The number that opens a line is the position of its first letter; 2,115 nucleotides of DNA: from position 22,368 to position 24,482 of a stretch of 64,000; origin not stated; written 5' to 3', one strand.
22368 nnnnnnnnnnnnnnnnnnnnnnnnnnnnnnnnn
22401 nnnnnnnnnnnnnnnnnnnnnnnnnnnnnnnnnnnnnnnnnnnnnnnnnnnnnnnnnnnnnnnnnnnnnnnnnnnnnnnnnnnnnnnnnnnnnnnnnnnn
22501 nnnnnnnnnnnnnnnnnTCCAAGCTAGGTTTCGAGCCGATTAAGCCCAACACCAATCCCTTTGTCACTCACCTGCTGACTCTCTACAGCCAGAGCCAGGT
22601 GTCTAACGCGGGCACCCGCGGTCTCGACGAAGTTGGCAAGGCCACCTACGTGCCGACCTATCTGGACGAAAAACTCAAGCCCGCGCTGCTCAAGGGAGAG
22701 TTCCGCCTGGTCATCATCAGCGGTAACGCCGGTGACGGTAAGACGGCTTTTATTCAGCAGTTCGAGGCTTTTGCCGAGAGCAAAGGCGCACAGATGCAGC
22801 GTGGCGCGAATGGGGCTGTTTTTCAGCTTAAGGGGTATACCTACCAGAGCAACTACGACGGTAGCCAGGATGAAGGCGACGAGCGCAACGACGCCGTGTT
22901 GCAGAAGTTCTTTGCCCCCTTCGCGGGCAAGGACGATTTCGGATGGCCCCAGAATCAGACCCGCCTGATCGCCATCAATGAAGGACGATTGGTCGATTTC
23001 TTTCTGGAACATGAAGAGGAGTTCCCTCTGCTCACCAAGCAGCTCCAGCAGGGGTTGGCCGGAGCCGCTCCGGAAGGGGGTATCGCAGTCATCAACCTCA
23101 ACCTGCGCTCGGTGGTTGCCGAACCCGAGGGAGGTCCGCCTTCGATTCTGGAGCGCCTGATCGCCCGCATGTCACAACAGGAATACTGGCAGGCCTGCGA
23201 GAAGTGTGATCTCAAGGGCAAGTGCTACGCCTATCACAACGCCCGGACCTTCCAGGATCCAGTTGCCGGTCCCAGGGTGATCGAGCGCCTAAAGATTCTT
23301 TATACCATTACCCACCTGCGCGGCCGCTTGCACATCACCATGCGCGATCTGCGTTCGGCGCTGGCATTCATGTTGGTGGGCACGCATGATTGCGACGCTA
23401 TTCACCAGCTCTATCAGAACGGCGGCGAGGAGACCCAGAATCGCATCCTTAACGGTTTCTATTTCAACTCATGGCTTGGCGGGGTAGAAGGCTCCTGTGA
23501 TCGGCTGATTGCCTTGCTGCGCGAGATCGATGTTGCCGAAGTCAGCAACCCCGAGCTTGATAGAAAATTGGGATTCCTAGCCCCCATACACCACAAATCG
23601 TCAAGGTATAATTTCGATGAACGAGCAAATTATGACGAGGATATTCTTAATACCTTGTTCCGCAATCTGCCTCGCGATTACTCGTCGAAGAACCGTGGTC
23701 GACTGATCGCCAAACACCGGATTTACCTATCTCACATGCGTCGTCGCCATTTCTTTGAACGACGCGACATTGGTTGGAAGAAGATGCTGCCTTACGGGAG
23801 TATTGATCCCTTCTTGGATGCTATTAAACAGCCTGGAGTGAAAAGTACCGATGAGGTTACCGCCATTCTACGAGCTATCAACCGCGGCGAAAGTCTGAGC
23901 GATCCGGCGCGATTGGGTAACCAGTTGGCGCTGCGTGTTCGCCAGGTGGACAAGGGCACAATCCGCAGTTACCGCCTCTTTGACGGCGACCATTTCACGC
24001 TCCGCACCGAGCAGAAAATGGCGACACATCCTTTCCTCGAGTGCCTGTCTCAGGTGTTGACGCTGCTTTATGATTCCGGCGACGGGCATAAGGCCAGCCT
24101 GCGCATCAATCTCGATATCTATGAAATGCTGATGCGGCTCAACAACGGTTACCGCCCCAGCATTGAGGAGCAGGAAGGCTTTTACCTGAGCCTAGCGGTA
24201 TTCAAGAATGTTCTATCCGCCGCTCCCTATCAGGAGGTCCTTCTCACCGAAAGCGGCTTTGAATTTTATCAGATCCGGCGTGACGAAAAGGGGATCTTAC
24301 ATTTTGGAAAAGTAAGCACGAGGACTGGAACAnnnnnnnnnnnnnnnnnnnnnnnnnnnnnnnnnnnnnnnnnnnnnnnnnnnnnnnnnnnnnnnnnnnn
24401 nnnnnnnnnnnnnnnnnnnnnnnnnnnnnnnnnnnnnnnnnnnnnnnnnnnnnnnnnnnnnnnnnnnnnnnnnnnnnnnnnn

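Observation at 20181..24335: PglW-like protein: NERD nuclease + inactive kinase + active Ser/Thr kinase + P-loop NTPase in one 1384-aa polypeptide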

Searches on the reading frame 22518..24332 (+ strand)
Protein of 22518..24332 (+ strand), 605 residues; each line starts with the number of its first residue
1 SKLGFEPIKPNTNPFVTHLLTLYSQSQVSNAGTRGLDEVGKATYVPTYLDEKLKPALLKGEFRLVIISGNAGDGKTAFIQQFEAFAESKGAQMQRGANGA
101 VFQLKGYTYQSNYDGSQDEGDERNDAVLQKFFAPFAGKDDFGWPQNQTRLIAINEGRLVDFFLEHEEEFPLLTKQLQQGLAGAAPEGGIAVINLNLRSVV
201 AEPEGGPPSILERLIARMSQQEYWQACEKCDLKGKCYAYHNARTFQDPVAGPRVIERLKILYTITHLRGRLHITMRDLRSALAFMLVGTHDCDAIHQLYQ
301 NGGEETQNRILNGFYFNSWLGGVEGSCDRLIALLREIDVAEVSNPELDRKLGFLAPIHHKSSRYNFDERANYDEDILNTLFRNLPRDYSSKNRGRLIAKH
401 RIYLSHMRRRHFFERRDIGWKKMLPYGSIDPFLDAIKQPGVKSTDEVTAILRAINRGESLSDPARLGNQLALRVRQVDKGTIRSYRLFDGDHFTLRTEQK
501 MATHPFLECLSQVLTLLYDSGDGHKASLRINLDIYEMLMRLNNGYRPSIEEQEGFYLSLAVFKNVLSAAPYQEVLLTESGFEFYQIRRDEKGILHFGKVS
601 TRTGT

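Call 14: search_protein_families(library=padloc, proteins=[window:22581-24332:+], max_evalue=0.01)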
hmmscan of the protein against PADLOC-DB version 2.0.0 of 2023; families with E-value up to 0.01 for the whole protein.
window:22581-24332:+ (584 aa): 8 families
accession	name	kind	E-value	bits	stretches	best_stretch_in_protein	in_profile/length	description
PDLC02795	SspF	-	4.5e-28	96.2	1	28-436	42-430/560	SspF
PDLC02796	SspF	-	7.9e-25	85.8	1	36-545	43-524/525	SspF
PDLC02793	SspF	-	5.2e-18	62.8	1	25-435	36-454/600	SspF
PDLC02673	DndF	-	2e-07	28.2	1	480-539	457-517/548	DndF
PDLC02794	SspF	-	3.4e-06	24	1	36-273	49-286/572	SspF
PDLC02674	DndF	-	5.6e-06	23.4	1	503-555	457-509/530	DndF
PDLC02672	DndF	-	2.4e-05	21.2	1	499-544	501-546/558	DndF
PDLC02798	SspF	-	0.00087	15.9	0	190-269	204-279/607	SspF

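Call 15: search_protein_families(library=ncbifam, proteins=[window:22581-24332:+], max_evalue=0.01)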
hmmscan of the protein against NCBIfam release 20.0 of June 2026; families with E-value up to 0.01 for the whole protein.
window:22581-24332:+ (584 aa): 0 families

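Call 33: search_solved_structures(query=window:22518-24332:+, max_evalue=10, show_alignments=1)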
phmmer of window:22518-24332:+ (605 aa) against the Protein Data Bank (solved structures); distinct sequences matched with E-value up to 10: 3.
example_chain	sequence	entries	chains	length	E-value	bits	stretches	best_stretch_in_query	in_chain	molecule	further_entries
1ezv_F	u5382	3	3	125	0.71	11.6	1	359-413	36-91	UBIQUINOL-CYTOCHROME C REDUCTASE COMPLEX 14 KD PROTEIN | Ubiquinol-cytochrome C reductase complex 14 kDa protein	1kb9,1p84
1kyo_G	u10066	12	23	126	0.72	11.6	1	359-413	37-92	UBIQUINOL-CYTOCHROME C REDUCTASE COMPLEX 14 KD PROTEIN | Cytochrome b-c1 complex subunit 7 | Cytochrome b-c1 complex subunit 7, mitochondrial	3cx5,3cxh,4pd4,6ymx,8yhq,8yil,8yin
2ibz_F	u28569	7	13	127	0.74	11.6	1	359-413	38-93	Ubiquinol-cytochrome c reductase complex 14 kDa protein | Complex III subunit 7 | Cytochrome b-c1 complex subunit 7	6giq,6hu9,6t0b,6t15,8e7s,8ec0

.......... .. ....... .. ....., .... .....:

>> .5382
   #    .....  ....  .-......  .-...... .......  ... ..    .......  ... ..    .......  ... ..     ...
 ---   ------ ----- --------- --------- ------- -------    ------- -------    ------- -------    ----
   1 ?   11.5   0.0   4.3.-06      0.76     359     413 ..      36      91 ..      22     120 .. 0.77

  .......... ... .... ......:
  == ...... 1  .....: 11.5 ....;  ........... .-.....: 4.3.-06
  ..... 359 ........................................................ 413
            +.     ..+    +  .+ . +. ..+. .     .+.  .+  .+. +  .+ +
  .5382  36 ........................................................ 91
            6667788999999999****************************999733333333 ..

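Call 37: search_protein_representatives(protein=window:22518-24332:+)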
Query: 605 residues. Proteins with E-value up to 0.001 (for the whole library): 986; up to 1e-10: 632; up to 1e-30: 308. The best 150 are listed.
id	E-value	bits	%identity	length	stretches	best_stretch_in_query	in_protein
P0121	7.2e-281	949.5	69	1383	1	2-602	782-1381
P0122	2.8e-241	818.8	62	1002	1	3-600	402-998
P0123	1.4e-230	783.4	60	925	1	9-599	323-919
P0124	4.9e-226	768.4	60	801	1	9-595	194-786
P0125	8.6e-213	724.7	57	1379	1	8-599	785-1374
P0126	1.1e-197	674.8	54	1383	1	9-600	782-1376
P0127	6.9e-195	665.5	54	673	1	8-595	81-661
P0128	6.9e-186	635.8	53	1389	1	3-597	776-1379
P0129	7.5e-185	632.4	53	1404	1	6-596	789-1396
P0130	9.5e-171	585.8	65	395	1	211-599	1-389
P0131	1.9e-162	558.4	50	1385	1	6-594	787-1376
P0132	4.4e-162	557.2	49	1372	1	10-593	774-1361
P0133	1.8e-157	542.0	48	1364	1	10-596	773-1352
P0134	4.7e-156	537.3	49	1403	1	11-596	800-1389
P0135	8.1e-154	529.9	47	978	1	11-594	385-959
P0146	1.9e-133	462.7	47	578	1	13-539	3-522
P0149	3.8e-125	435.2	42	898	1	10-599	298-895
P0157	6.7e-113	394.8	40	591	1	9-596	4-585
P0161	8.6e-109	381.2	40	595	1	9-590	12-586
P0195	9.0e-85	301.9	37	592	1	12-575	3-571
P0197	2.6e-84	300.4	38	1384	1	14-591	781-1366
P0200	5.3e-83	296.1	39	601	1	11-591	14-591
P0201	1.6e-82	294.5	34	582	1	15-593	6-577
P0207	3.6e-78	280.1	35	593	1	22-592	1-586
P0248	1.7e-56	208.6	31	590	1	11-576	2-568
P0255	4.0e-55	204.0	30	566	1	23-590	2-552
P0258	1.5e-54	202.1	32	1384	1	9-595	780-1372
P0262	5.1e-54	200.4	30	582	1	12-590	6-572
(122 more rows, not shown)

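Call 55: find_related_loci(query=A2, collection=genome_contigs, flank=10000)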
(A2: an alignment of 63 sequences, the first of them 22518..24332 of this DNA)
Query A2 (605 aa) in genome_contigs; peptide patterns used: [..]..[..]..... (x = any residue, [..] = any of these).
599 stretches matched a pattern (row limit reached: there are more); 468 encode a relative of the query (tblastn E <= 1e-3); the best 80 are kept; 80 distinct loci.
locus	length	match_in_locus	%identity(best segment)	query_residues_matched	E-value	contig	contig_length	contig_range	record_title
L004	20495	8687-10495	91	1-603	0e+0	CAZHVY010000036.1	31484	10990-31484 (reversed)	MAG TPA_asm: uncultured Geobacter sp. isolate binchicken_co20_405 genome assembly, contig: NODE_3056_length_31484_cov_78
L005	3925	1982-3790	91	1-603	0e+0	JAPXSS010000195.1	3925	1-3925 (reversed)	MAG: Syntrophobacteraceae bacterium isolate binned_ad_9.201 NODE_41095_length_3925_cov_1.934702, whole genome shotgun se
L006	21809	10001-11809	90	1-603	0e+0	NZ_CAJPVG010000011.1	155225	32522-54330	Ralstonia mannitolilytica strain LMG 6866 isolate LMG 6866, whole genome shotgun sequence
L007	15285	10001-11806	89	2-603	0e+0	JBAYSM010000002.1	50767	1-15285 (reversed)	MAG: Rhodospirillaceae bacterium isolate SO_2016_LW2_70 scaffold01046_LW138R_2016, whole genome shotgun sequence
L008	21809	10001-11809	89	1-603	0e+0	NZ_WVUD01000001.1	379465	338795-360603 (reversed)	Solidesulfovibrio aerotolerans strain DSM 16695 NODE_1_length_379465_cov_30.771254, whole genome shotgun sequence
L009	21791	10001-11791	89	1-597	0e+0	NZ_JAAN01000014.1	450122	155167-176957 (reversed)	Luteimonas huabeiensis HB2 HB2_contig_7, whole genome shotgun sequence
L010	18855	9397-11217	88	1-603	0e+0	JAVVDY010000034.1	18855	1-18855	MAG: Desulfuromonadales bacterium isolate TamC13-07 NODE_2438_length_18855_cov_29.207074, whole genome shotgun sequence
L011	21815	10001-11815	88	1-605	0e+0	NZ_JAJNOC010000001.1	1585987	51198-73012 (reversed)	Massilia phyllostachyos strain G4R7 G4R7100000, whole genome shotgun sequence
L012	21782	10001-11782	88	1-594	0e+0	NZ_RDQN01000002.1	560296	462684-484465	Pseudoxanthomonas spadix strain DSM 18855 DSM18855T_2, whole genome shotgun sequence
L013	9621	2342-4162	87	1-603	0e+0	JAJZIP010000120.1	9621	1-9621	MAG: Actinomycetes bacterium isolate LSA3.bin6 NODE_11753_length_9621_cov_1.539077, whole genome shotgun sequence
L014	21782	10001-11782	87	1-594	0e+0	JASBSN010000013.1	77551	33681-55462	MAG: Thiogranum sp. isolate BWSM_138 k141_1007463, whole genome shotgun sequence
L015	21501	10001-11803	86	1-602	0e+0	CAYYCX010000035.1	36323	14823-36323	MAG TPA_asm: uncultured Wenzhouxiangellaceae bacterium isolate SRP329715_co2_60 genome assembly, contig: NODE_2446_lengt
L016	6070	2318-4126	85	1-604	0e+0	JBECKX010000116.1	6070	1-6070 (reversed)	MAG: Candidatus Zixiibacteriota bacterium isolate ETDI71 k127_5368820, whole genome shotgun sequence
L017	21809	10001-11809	85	1-603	0e+0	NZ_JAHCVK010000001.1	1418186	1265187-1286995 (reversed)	Geomobilimonas luticola strain JCM 17780 NODE_1_length_1418186_cov_221.788490, whole genome shotgun sequence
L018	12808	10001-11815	85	1-602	0e+0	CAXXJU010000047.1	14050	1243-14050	MAG: Geopsychrobacteraceae bacterium isolate 9bdf4672-5fa0-4c3d-8884-7dacf58b9c52 genome assembly, contig: contig_47, wh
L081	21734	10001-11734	53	10-592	0e+0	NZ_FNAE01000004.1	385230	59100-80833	Ectopseudomonas alcaliphila strain JCM 10630, whole genome shotgun sequence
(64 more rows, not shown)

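Call 62: predict_structure(alignment_id=A2)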
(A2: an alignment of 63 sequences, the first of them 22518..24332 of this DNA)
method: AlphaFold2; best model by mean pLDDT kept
length: 605 residues; sequences in the alignment: 63
mean_pLDDT: 93.1   pTM: 0.93
mean pLDDT of the five models: 93.1, 91.8, 91.8, 91.5, 91.3
residues with pLDDT >= 90: 502; 70-90: 91; 50-70: 8; < 50: 4
segments of 3 or more residues with pLDDT < 50: 603-605
pLDDT, mean of each block of 10 residues (from residue 1): 70 95 86 81 96 97 97 96 97 95 97 84 91 97 97 96 98 97 94 97 94 98 96 98 98 98 97 97 96 96 93 95 86 97 95 93 94 96 87 90 97 97 97 90 90 95 91 86 94 89 90 96 96 97 91 89 95 92 93 93 50
secondary structure, 60 per line:
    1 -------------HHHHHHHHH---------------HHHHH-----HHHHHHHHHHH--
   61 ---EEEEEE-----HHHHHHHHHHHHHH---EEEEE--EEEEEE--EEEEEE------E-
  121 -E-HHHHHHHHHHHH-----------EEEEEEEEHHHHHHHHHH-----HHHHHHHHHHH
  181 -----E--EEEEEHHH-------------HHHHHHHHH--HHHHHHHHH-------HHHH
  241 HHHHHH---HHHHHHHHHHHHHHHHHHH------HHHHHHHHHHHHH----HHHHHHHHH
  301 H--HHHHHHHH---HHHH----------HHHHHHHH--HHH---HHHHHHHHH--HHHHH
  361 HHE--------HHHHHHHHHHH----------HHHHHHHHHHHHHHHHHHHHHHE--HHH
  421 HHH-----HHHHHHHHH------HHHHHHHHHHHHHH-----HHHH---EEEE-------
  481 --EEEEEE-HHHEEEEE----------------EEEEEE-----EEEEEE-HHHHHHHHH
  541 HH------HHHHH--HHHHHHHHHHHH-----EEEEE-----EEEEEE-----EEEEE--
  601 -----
elements in order: H14-22 H38-42 H48-58 E64-69 H75-88 E92-96 E99-104 E107-112 H124-135 E147-154 H155-164 H170-180 E189-193 H210-218 H221-229 H237-246 H250-268 H275-287 H292-301 H304-311 H315-318 H329-336 H345-353 H356-362 H372-382 H393-414 H418-423 H429-437 H444-457 H463-466 E470-473 E483-488 E493-497 E514-519 E525-530 H532-542 H549-553 H556-567 E573-577 E583-588 E594-598

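Call 80: fold_search(model_id=the predicted structure, library=pdb)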
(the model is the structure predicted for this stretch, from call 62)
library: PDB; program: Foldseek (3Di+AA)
matches with E <= 10: 627; with E <= 0.001: 0
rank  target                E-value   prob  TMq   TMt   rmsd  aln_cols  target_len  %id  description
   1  7stb_A                9.1e-03  0.75  0.20  0.22  17.1       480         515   12  Closed state of Rad24-RFC:9-1-1 bound to a 5' ss/dsDNA junction (released 2022-03-23)
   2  7tjj_I                1.2e-02  0.82  0.19  0.27  16.1       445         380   12  S. cerevisiae ORC bound to 84 bp ARS1 DNA and Cdc6 (state 1) with docked Orc6 N-terminal domain (released 2022-10-05)
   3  7st9_A                1.2e-02  0.63  0.18  0.20  18.5       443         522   11  Open state of Rad24-RFC:9-1-1 bound to a 5' ss/dsDNA junction (released 2022-03-23)
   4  8dyv_A                1.2e-02  0.84  0.23  0.07  22.4       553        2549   11  Structure of human cytoplasmic dynein-1 bound to one Lis1 (released 2023-02-01)
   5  8fs3_A                1.3e-02  0.82  0.20  0.25  17.3       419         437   13  Structure of S. cerevisiae Rad24-RFC loading the 9-1-1 clamp onto a 10-nt gapped DNA in step 1 (open 9-1-1 and shoulde (released 2023-06-14)
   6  9qhd_C                1.5e-02  0.93  0.20  0.39  11.3       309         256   11  NorQD complex state 1 from Jhaorihella thermophila (released 2026-03-25)
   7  9qhd_B                1.5e-02  0.90  0.20  0.37  11.0       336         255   11  NorQD complex state 1 from Jhaorihella thermophila (released 2026-03-25)
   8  8giy_B                1.7e-02  0.66  0.17  0.26  16.1       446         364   12  E. coli clamp loader with closed clamp (released 2024-03-27)
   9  9qh4_C                1.8e-02  0.96  0.20  0.38  10.5       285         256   12  NorQ hexamer from Paracoccus denitrificans (released 2026-03-25)
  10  9qh7_E                1.8e-02  0.75  0.15  0.30  13.5       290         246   13  NorQ in complex with NorD VWA domain steep staircase subset 1 from Paracoccus denitrificans (released 2026-03-25)
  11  9qh6_B                2.3e-02  0.93  0.20  0.39  10.3       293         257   12  NorQ in complex with NorD VWA domain from Paracoccus denitrificans (released 2026-03-25)
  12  7tji_I                3.2e-02  0.54  0.18  0.26  16.9       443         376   11  S. cerevisiae ORC bound to 84 bp ARS1 DNA and Cdc6 (state 2) with flexible Orc6 N-terminal domain (released 2022-10-05)
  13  9qh8_C                3.6e-02  0.85  0.19  0.36  11.1       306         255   12  reduced NorQ-NorD VWA domain complex from Paracoccus denitrificans (released 2026-03-25)
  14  8pqw_A                3.6e-02  0.60  0.20  0.06  21.4       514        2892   11  Cytoplasmic dynein-1 motor domain bound to dynactin-p150glued and LIS1 (released 2024-03-27)
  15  6e10_5                3.6e-02  0.44  0.18  0.15  20.8       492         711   13  PTEX Core Complex in the Engaged (Extended) State (released 2018-08-22)
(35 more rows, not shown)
